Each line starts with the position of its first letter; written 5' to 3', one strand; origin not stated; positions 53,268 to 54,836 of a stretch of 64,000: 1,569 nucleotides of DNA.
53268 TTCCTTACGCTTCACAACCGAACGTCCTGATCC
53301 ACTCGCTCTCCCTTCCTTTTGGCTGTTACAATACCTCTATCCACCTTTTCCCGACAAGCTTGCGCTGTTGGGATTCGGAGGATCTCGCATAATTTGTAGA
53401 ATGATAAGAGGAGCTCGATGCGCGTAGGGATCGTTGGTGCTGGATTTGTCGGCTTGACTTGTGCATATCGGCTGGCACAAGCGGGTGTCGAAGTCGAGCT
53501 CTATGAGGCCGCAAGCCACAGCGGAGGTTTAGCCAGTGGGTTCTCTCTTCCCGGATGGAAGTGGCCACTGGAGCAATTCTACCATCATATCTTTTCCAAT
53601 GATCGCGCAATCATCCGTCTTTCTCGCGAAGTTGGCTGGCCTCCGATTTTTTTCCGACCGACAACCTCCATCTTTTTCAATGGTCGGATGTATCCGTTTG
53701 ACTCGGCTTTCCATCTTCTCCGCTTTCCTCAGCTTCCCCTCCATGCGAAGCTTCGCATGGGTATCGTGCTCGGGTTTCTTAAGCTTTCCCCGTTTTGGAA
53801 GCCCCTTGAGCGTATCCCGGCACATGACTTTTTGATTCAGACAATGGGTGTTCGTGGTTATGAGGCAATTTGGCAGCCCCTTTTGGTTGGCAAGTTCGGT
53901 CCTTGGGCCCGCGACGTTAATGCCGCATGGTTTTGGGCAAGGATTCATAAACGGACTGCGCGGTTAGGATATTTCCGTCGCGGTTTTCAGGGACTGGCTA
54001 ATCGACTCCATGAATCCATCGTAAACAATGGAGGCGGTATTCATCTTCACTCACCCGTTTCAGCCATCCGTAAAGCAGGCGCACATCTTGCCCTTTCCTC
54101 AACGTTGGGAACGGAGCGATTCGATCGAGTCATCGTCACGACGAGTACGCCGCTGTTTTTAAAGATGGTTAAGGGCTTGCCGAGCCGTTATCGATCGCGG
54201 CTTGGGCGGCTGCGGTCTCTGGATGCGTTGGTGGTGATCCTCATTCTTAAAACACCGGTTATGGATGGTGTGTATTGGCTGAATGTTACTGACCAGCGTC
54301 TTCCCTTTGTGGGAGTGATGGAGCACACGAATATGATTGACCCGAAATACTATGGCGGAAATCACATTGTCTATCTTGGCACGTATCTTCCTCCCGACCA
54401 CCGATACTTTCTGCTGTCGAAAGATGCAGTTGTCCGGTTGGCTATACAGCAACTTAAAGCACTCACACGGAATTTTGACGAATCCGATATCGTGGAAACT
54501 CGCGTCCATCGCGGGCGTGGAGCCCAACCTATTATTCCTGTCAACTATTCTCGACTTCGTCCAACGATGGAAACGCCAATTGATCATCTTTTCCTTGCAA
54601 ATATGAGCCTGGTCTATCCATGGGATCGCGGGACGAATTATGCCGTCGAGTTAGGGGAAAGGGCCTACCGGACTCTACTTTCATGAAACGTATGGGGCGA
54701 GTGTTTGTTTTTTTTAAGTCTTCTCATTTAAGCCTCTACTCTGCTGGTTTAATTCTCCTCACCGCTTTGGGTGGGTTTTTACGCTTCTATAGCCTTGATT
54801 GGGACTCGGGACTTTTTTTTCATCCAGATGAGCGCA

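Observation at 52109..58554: Candidate surface-protein O-glycosylation locus: Pro/Thr-rich substrates next to a PMT/ArnT-like GT-C enzyme, a DUF2298 YYY protein and a Glf-like flavoenzyme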

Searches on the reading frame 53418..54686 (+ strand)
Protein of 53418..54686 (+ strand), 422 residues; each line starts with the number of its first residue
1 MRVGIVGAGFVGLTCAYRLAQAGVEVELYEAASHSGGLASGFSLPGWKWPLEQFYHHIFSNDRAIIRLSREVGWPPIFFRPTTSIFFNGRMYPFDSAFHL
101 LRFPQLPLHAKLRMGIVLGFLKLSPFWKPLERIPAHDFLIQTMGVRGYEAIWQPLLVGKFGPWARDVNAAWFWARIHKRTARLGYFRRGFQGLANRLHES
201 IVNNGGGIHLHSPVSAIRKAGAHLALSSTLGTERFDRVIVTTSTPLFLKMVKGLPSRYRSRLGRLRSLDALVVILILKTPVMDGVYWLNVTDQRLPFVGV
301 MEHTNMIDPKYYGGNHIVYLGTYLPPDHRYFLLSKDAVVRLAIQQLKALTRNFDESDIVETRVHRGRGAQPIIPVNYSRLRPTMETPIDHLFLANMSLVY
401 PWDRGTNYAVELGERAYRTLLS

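Call 3: search_protein_families(library=pfam, proteins=[window:53418-54686:+], max_evalue=0.01)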
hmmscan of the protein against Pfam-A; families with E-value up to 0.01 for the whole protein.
window:53418-54686:+ (422 aa): 10 families
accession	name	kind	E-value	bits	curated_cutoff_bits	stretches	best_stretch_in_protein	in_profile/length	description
PF01593.30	Amino_oxidase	-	6.2e-27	95.4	19.8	1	12-416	3-438/443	Flavin containing amine oxidoreductase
PF01266.30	DAO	-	3.4e-12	47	27.9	1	3-48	2-52/353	FAD dependent oxidoreductase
PF13450.12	NAD_binding_8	-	3.8e-12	46.7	21.9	1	5-65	1-61/68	NAD(P)-binding Rossmann-like domain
PF07992.20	Pyr_redox_2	-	0.00073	19.5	26.1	1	3-33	3-175/291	Pyridine nucleotide-disulphide oxidoreductase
PF00070.33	Pyr_redox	-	0.0011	19.8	22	1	2-33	1-32/82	Pyridine nucleotide-disulphide oxidoreductase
PF00890.30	FAD_binding_2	-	0.0014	18.3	20.4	1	5-43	4-41/414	FAD binding domain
PF03721.20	UDPG_MGDP_dh_N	-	0.0017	18.4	27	1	1-26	1-26/187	UDP-glucose/GDP-mannose dehydrogenase family, NAD binding domain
PF01946.23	Thi4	-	0.0018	18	26.2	1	3-37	20-55/235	Thi4 family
PF02558.23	ApbA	-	0.0038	17.3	22.2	0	3-29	1-27/150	Ketopantoate reductase PanE/ApbA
PF02737.24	3HCDH_N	-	0.0054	17.1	22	1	3-33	2-32/180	3-hydroxyacyl-CoA dehydrogenase, NAD binding domain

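Call 4: search_protein_families(library=ncbifam, proteins=[window:53418-54686:+], max_evalue=0.01)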
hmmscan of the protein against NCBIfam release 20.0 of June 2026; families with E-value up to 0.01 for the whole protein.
window:53418-54686:+ (422 aa): 45 families (the best 25 are shown)
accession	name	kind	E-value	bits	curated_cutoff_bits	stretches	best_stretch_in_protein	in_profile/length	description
NF005560.0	PRK07233.1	equivalog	5.1e-125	417.7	252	1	1-420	1-428/435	hypothetical protein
TIGR03467.1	HpnE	equivalog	1.3e-21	77.5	283.05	1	3-394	1-402/430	hydroxysqualene dehydroxylase HpnE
NF005547.0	PRK07208.1-3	equivalog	7.7e-13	48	380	2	4-92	8-96/465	hypothetical protein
NF005548.0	PRK07208.1-4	equivalog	2.5e-12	46.1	389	1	3-171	6-170/488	hypothetical protein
NF005545.0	PRK07208.1-1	equivalog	5.5e-10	38.2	451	1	3-100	10-108/504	hypothetical protein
TIGR02733.1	desat_CrtD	equivalog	3.6e-09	35.8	549.7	1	3-47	4-48/492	C-3',4' desaturase CrtD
NF009410.0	PRK12771.1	subfamily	4.7e-08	32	516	1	2-55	140-192/566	NAD(P)-binding protein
TIGR02734.1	crtI_fam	subfamily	2.1e-07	30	238.1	1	4-49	2-47/504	phytoene desaturase family protein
NF008841.0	PRK11883.1-1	equivalog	2.6e-07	29.9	517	1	1-38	4-44/453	protoporphyrinogen oxidase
NF010590.0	PRK13984.1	equivalog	2.9e-07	29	946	1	2-55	290-342/611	putative oxidoreductase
TIGR02732.1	zeta_caro_desat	equivalog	9.7e-07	28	622.15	1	2-73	1-71/474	9,9'-di-cis-zeta-carotene desaturase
NF045637.1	carotdesatCrtDProt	equivalog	2.2e-06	26.5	580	1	5-37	3-35/485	1-hydroxycarotenoid 3,4-desaturase CrtD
TIGR03197.1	MnmC_Cterm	equivalog_domain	3.3e-06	26.4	174.2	1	3-41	2-40/400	FAD-dependent 5-carboxymethylaminomethyl-2-thiouridine(34) oxidoreductase MnmC1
NF058655.1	CrtID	equivalog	4e-06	26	640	1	3-49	1-47/478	bifunctional phytoene desaturase/3,4-desaturase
TIGR01318.1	gltD_gamma_fam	subfamily_domain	4.1e-06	25.6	482.95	1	2-49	143-189/467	glutamate synthase, small subunit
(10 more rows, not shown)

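Call 14: search_solved_structures(query=window:53418-54686:+, max_evalue=0.01)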
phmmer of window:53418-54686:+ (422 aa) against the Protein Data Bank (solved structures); distinct sequences matched with E-value up to 0.01: 31.
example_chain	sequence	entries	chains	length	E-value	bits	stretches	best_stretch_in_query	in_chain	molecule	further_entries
5vj7_A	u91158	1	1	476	3.5e-05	25.9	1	2-52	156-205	Oxidoreductase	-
5jca_L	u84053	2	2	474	4.9e-05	25.4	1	2-54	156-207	NADH-dependent Ferredoxin:NADP Oxidoreductase (NfnI) subunit alpha | NADH-dependent Ferredoxin:NADP Oxidoreductase subunit alpha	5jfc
3ka7_A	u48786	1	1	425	0.00032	22.7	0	1-51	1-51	Oxidoreductase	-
1o5w_A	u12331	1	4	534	0.00073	21.5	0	3-100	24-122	Amine oxidase [flavin-containing] A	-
8oh5_C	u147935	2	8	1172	0.0011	21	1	2-46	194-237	Formate dehydrogenase-O, major subunit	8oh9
7rt0_A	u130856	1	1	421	0.0015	20.5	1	2-43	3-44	4-methylaminobutanoate oxidase (methylamine-forming)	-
9bov_A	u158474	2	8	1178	0.0018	20.2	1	2-50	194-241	Molybdopterin oxidoreductase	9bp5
2z5y_A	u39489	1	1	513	0.0027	19.7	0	3-99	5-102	Amine oxidase [flavin-containing] A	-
2ylw_A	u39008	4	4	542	0.0031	19.4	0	3-60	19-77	PHENYLACETONE MONOOXYGENASE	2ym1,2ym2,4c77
2ylz_A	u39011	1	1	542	0.0031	19.4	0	3-60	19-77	PHENYLACETONE MONOOXYGENASE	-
1w4x_A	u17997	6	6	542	0.0031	19.4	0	3-60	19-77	PHENYLACETONE MONOOXYGENASE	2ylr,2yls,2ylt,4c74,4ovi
8xg7_A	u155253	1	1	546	0.0032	19.4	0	3-60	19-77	Phenylacetone monooxygenase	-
8xg8_A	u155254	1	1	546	0.0032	19.4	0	3-60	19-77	Phenylacetone monooxygenase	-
8xg9_A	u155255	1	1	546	0.0032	19.4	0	3-60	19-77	Phenylacetone monooxygenase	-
2ylx_A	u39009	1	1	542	0.0032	19.4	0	3-60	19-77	PHENYLACETONE MONOOXYGENASE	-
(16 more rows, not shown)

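Call 19: find_homologous_proteins(query=window:53418-54686:+, max_evalue=0.00001)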
Query window:53418-54686:+ (422 aa): 5933 proteins with E <= 0.00001 among 8000 candidates; the best 120 are listed.
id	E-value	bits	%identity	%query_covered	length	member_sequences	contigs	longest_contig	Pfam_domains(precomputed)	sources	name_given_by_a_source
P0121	1.7e-289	978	100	100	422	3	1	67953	PF01266.31,PF01593.31,PF13450.13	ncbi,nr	ncbi:NAD(P)/FAD-dependent oxidoreductase [Patescibacteria group bacterium]|nr:NAD(P)/FAD-dependent o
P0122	5.4e-199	679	70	100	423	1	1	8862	PF01266.31,PF01593.31,PF13450.13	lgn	-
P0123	5.4e-194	663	67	100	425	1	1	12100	PF01266.31,PF01593.31,PF13450.13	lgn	-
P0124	1.3e-190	652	65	100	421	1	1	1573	PF01266.31,PF01593.31,PF13450.13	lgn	-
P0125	1.8e-179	615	65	99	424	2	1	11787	PF01266.31,PF01593.31,PF13450.13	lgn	-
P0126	2.1e-177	608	64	100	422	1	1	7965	PF01266.31,PF01593.31,PF13450.13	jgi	jgi:protoporphyrinogen oxidase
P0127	1.0e-174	599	63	99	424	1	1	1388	PF01266.31,PF01593.31,PF13450.13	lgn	-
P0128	2.2e-174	598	60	100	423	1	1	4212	PF01266.31,PF01593.31,PF13450.13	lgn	-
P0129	2.6e-174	598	60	100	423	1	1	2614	PF01266.31,PF01593.31,PF13450.13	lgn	-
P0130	2.6e-174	598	62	99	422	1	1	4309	PF01266.31,PF01593.31,PF13450.13,PF00890.31,PF07992.21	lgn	-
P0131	1.0e-173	596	63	98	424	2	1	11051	PF01266.31,PF01593.31,PF13450.13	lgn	-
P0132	3.7e-173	594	60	97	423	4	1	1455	PF01266.31,PF01593.31,PF13450.13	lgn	-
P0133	3.2e-172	591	61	100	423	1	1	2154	PF01266.31,PF01593.31,PF13450.13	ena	-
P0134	9.3e-172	590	58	99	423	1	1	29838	PF01266.31,PF01593.31,PF13450.13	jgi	jgi:protoporphyrinogen oxidase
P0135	3.8e-170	584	59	100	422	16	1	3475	PF01266.31,PF01593.31,PF13450.13,PF00890.31,PF07992.21,PF00070.34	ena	-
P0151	3.3e-125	436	49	100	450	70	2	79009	PF01266.31,PF01593.31,PF13450.13,PF00890.31,PF12831.14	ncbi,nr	ncbi:MAG: NAD(P)/FAD-dependent oxidoreductase [Anaerolineae bacterium]|nr:NAD(P)/FAD-dependent oxido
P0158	1.4e-123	431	48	100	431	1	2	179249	PF01266.31,PF01593.31,PF13450.13,PF00890.31,PF07992.21,PF03486.21,PF13454.13,PF12831.14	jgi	jgi:protoporphyrinogen oxidase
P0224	4.0e-120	420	48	99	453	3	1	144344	PF01266.31,PF01593.31,PF13450.13,PF00890.31,PF07992.21,PF12831.14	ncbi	-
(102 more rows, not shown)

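Call 20: find_encoding_contigs(protein=P0151, flank=8000, max_places=1)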
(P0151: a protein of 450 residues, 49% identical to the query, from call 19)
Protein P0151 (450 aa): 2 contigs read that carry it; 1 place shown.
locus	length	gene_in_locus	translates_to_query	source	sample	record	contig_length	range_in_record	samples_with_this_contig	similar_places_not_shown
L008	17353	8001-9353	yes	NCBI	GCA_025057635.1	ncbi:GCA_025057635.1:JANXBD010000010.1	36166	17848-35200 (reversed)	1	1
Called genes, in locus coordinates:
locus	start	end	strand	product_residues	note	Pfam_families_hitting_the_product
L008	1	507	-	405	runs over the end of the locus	PF02335:Cytochrom_C552, PF14522:Cytochrome_C7 (faint)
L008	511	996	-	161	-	PF03264:Cytochrom_NNT, PF09699:Paired_CXXCH_1 (faint)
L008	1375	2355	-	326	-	PF01208:URO-D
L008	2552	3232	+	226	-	PF03575:Peptidase_S51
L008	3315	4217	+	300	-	PF01497:Peripla_BP_2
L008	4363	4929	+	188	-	PF02441:Flavoprotein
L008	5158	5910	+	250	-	PF00535:Glycos_transf_2, PF13641:Glyco_tranf_2_3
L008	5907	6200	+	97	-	PF13545:HTH_Crp_2 (weak), PF12840:HTH_20, PF01022:HTH_5, PF13412:HTH_24 (weak), PF12802:MarR_2 (weak)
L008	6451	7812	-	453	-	PF12895:ANAPC3 (faint), PF13181:TPR_8 (faint), PF13424:TPR_12 (faint), PF24575:TPR_Slam (faint), PF07719:TPR_2 (weak), PF13428:TPR_14 (weak), PF13432:TPR_16 (weak), PF14559:TPR_19, +8 more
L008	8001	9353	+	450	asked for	PF00890:FAD_binding_2, PF01266:DAO, PF01593:Amino_oxidase, PF12831:FAD_oxidored (weak), PF13450:NAD_binding_8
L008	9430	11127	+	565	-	PF00027:cNMP_binding, PF03703:bPH_2 (faint)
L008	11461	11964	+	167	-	PF02620:YceD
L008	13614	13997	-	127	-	PF07681:DoxX (weak), PF13564:DoxX_2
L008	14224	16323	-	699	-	PF00403:HMA, PF00122:E1-E2_ATPase, PF00702:Hydrolase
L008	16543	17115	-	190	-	-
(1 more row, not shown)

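Call 21: find_encoding_contigs(protein=P0224, flank=8000, max_places=1)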
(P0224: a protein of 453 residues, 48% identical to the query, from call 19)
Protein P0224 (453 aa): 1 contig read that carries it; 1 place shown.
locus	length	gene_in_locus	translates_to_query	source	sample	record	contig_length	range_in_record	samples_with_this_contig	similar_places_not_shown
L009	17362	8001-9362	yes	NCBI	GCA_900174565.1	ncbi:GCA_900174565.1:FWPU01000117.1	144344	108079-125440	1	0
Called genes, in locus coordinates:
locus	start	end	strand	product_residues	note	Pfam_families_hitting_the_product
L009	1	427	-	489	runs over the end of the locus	PF01139:RtcB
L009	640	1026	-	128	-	PF09969:DUF2203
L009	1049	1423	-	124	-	PF01521:Fe-S_biosyn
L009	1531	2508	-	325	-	PF13353:Fer4_12 (weak), PF04055:Radical_SAM, PF06463:Mob_synth_C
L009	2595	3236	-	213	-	PF01022:HTH_5 (weak), PF12840:HTH_20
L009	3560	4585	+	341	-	PF01058:Oxidored_q6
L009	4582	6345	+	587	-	PF00329:Complex1_30kDa, PF00346:Complex1_49kDa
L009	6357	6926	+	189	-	PF13534:Fer4_17 (faint), PF13187:Fer4_9 (faint), PF13484:Fer4_16 (faint), PF14697:Fer4_21 (faint), PF25160:LdpA_Fe-S-bd (faint), PF12797:Fer4_2 (faint), PF12838:Fer4_7, PF00037:Fer4, +2 more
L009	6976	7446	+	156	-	-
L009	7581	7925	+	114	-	-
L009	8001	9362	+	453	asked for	PF00890:FAD_binding_2 (weak), PF01266:DAO, PF07992:Pyr_redox_2 (faint), PF12831:FAD_oxidored (weak), PF13450:NAD_binding_8, PF01593:Amino_oxidase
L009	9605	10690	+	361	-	PF01883:FeS_assembly_P, PF10609:ParA, PF00142:Fer4_NifH (faint), PF01656:CbiA, PF09140:MipZ (weak), PF13614:AAA_31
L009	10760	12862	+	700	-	PF00037:Fer4 (faint), PF12797:Fer4_2 (weak), PF13183:Fer4_8, PF13187:Fer4_9, PF13237:Fer4_10, PF02754:CCG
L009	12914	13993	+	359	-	PF01208:URO-D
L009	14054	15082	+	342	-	PF00676:E1_dh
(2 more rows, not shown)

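Call 22: find_encoding_contigs(protein=P0158, flank=8000, max_places=1)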
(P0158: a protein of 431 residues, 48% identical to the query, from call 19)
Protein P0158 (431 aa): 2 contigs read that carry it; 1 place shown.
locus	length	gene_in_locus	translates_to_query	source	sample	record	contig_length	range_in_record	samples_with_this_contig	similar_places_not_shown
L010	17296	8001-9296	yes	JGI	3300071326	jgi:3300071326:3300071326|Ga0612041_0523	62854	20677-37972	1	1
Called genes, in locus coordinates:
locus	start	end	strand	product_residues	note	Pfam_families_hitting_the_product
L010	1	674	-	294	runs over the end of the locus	PF00528:BPD_transp_1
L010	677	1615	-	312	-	PF00528:BPD_transp_1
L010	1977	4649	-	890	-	PF01547:SBP_bac_1, PF13416:SBP_bac_8, PF01547:SBP_bac_1, PF13416:SBP_bac_8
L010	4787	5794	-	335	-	PF00356:LacI, PF00532:Peripla_BP_1, PF13407:Peripla_BP_4 (weak), PF13377:Peripla_BP_3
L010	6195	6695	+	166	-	PF04434:SWIM (faint)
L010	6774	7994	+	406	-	PF03706:LPG_synthase_TM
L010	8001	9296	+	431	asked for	PF00890:FAD_binding_2 (weak), PF01266:DAO, PF01593:Amino_oxidase, PF03486:HI0933_like (faint), PF07992:Pyr_redox_2 (faint), PF12831:FAD_oxidored (faint), PF13450:NAD_binding_8, PF13454:NAD_binding_9 (faint)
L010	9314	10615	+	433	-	PF01210:NAD_Gly3P_dh_N (faint), PF02737:3HCDH_N (faint), PF03446:NAD_binding_2 (faint), PF03721:UDPG_MGDP_dh_N, PF03807:F420_oxidored (faint), PF00984:UDPG_MGDP_dh, PF03720:UDPG_MGDP_dh_C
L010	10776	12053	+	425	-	PF05167:DUF711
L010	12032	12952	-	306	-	PF01676:Metalloenzyme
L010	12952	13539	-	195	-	PF01596:Methyltransf_3, PF07279:DUF1442 (weak), PF01135:PCMT (weak), PF13578:Methyltransf_24, PF13649:Methyltransf_25 (weak)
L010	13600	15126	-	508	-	PF00083:Sugar_tr, PF07690:MFS_1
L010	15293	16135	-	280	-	PF19576:Acyltransf_2, PF01553:Acyltransferase (weak)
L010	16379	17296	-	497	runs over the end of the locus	PF00361:Proton_antipo_M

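Call 43: predict_structure(alignment_id=A2)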
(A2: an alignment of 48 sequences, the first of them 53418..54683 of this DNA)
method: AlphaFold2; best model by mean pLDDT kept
length: 422 residues; sequences in the alignment: 48
mean_pLDDT: 95.2   pTM: 0.92
mean pLDDT of the five models: 95.2, 95.1, 94.8, 94.6, 94.1
residues with pLDDT >= 90: 397; 70-90: 25; 50-70: 0; < 50: 0
segments of 3 or more residues with pLDDT < 50: none
pLDDT, mean of each block of 10 residues (from residue 1): 98 99 98 91 94 94 97 97 94 92 95 95 94 97 94 94 95 93 95 97 98 97 97 98 95 95 93 97 95 94 97 98 95 97 96 94 92 92 95 94 90 98 93
secondary structure, 60 per line:
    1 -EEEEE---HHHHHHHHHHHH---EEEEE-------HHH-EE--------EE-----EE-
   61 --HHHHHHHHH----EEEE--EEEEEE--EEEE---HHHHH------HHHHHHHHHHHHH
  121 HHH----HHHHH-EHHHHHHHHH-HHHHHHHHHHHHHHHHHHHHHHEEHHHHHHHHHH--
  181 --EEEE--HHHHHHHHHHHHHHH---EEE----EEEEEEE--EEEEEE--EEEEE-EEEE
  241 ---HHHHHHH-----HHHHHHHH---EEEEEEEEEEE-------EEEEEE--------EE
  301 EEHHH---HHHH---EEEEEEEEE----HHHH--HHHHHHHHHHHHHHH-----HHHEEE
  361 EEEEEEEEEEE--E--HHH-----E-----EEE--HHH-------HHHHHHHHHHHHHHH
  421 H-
elements in order: E2-6 H10-21 E25-29 H63-71 E76-79 E82-87 E90-93 H97-101 H108-123 H128-132 H135-143 H145-166 H169-178 E183-186 H189-203 E207-209 E214-220 E223-228 E231-235 E237-240 H244-250 H256-263 E267-277 E285-290 E299-302 H309-312 E316-324 H329-332 H335-349 E358-371 E391-393 H406-421

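Call 49: fold_search(model_id=the predicted structure, library=pdb)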
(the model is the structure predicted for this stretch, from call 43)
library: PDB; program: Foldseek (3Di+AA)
matches with E <= 10: 1994; with E <= 0.001: 1178
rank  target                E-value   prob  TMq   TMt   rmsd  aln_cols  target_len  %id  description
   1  9a78_B                9.4e-28  1.00  0.79  0.72   4.7       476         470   16  Integrative model of SYFB-CGOX by crosslinking MS and deep learning (released 2024-09-18)
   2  3lov                  1.1e-27  1.00  0.78  0.73   5.2       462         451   17  Crystal structure of Putative protoporphyrinogen oxidase (YP_001813199.1) from Exiguobacterium sp. 255-15 at 2.06 A reso (released 2010-02-23)
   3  2ivd_B                1.3e-26  1.00  0.79  0.75   4.6       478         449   17  Structure of protoporphyrinogen oxidase from Myxococcus xanthus with acifluorfen (released 2006-10-17)
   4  2ive_B                1.4e-26  1.00  0.81  0.76   4.4       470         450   18  Structure of protoporphyrinogen oxidase from Myxococcus xanthus (released 2006-10-17)
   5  3i6d_A                1.5e-26  1.00  0.78  0.80   4.2       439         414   17  Crystal structure of PPO from bacillus subtilis with AF (released 2009-12-08)
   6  2ivd_A                1.8e-26  1.00  0.81  0.76   4.4       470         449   18  Structure of protoporphyrinogen oxidase from Myxococcus xanthus with acifluorfen (released 2006-10-17)
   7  3i6d_B                4.2e-26  1.00  0.80  0.80   4.2       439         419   16  Crystal structure of PPO from bacillus subtilis with AF (released 2009-12-08)
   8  7eme_B                9.9e-26  1.00  0.76  0.78   4.4       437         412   15  Putative Leptospira interrogans recombinant L-amino acid oxidase (released 2021-08-18)
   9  2ive_A                1.1e-25  1.00  0.79  0.74   5.2       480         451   17  Structure of protoporphyrinogen oxidase from Myxococcus xanthus (released 2006-10-17)
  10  3ka7                  1.7e-25  1.00  0.78  0.78   4.3       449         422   19  Crystal Structure of an oxidoreductase from Methanosarcina mazei. Northeast Structural Genomics Consortium target id MaR (released 2009-11-17)
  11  7eme_A                2.2e-25  1.00  0.77  0.78   4.6       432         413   16  Putative Leptospira interrogans recombinant L-amino acid oxidase (released 2021-08-18)
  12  4ivm                  1.4e-24  1.00  0.79  0.73   4.3       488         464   17  Structure of human protoporphyrinogen IX oxidase(R59G) (released 2013-03-06)
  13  3nks                  3.1e-24  1.00  0.77  0.70   5.1       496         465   16  Structure of human protoporphyrinogen IX oxidase (released 2011-04-20)
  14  1o5w_B                9.9e-24  1.00  0.76  0.65   4.6       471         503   17  The structure basis of specific recognitions for substrates and inhibitors of rat monoamine oxidase A (released 2004-04-20)
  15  1o5w_C                2.1e-23  1.00  0.76  0.64   4.6       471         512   17  The structure basis of specific recognitions for substrates and inhibitors of rat monoamine oxidase A (released 2004-04-20)
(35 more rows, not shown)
